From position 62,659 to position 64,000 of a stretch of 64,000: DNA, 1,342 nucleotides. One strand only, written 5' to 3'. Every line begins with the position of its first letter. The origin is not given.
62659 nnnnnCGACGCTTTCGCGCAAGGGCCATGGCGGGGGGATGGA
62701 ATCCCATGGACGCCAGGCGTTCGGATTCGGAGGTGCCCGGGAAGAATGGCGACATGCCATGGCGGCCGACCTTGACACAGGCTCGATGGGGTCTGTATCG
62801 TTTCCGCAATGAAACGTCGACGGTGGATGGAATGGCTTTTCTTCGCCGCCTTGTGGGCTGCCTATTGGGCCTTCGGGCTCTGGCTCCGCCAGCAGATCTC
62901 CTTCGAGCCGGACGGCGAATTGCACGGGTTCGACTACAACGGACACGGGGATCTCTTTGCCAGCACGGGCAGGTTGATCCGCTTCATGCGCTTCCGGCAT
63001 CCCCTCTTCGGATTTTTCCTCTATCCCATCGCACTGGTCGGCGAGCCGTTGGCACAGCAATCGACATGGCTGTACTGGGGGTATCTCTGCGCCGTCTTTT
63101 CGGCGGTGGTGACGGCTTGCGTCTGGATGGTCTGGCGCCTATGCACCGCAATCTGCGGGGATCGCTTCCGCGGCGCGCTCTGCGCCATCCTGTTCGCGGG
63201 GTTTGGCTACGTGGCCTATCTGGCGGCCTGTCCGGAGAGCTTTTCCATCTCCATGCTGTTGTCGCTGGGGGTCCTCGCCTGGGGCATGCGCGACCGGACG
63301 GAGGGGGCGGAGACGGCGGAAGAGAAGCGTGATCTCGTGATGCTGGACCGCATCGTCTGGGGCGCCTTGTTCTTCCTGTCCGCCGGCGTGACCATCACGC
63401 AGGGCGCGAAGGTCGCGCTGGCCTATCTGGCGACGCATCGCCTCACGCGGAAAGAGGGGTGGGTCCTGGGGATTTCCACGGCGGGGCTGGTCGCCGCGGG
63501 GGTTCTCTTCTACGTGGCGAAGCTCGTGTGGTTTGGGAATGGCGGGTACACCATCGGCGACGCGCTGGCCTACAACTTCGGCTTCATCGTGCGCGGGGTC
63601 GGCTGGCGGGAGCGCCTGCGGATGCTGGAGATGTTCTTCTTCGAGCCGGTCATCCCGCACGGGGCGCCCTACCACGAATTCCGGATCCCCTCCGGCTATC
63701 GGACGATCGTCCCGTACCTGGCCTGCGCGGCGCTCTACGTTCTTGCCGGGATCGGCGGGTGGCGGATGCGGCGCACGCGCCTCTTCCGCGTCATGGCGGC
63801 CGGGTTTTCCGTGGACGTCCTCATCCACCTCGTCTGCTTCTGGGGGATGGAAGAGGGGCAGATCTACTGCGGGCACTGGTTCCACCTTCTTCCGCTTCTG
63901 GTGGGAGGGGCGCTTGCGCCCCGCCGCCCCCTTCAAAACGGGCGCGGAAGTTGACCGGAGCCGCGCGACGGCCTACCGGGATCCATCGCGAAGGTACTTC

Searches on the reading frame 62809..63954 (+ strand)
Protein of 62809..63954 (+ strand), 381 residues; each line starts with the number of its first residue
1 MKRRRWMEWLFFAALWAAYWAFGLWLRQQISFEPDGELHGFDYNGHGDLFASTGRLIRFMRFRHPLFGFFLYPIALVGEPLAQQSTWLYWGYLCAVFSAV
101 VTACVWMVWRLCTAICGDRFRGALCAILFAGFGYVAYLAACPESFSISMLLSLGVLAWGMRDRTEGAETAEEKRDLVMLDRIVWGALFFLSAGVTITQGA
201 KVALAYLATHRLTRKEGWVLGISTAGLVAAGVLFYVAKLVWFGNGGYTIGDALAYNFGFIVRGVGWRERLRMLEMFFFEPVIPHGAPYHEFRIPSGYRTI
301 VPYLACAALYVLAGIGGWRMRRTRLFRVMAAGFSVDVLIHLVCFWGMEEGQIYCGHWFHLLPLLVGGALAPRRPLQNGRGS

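Call 43: search_protein_families(library=pfam, proteins=[window:62809-63954:+], max_evalue=0.001)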
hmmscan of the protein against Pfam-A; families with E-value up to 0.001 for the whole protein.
window:62809-63954:+ (381 aa): 1 family
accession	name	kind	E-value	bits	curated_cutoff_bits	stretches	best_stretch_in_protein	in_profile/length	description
PF19558.4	DUF6080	-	6e-29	101.4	27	2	55-238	69-242/447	Family of unknown function (DUF6080)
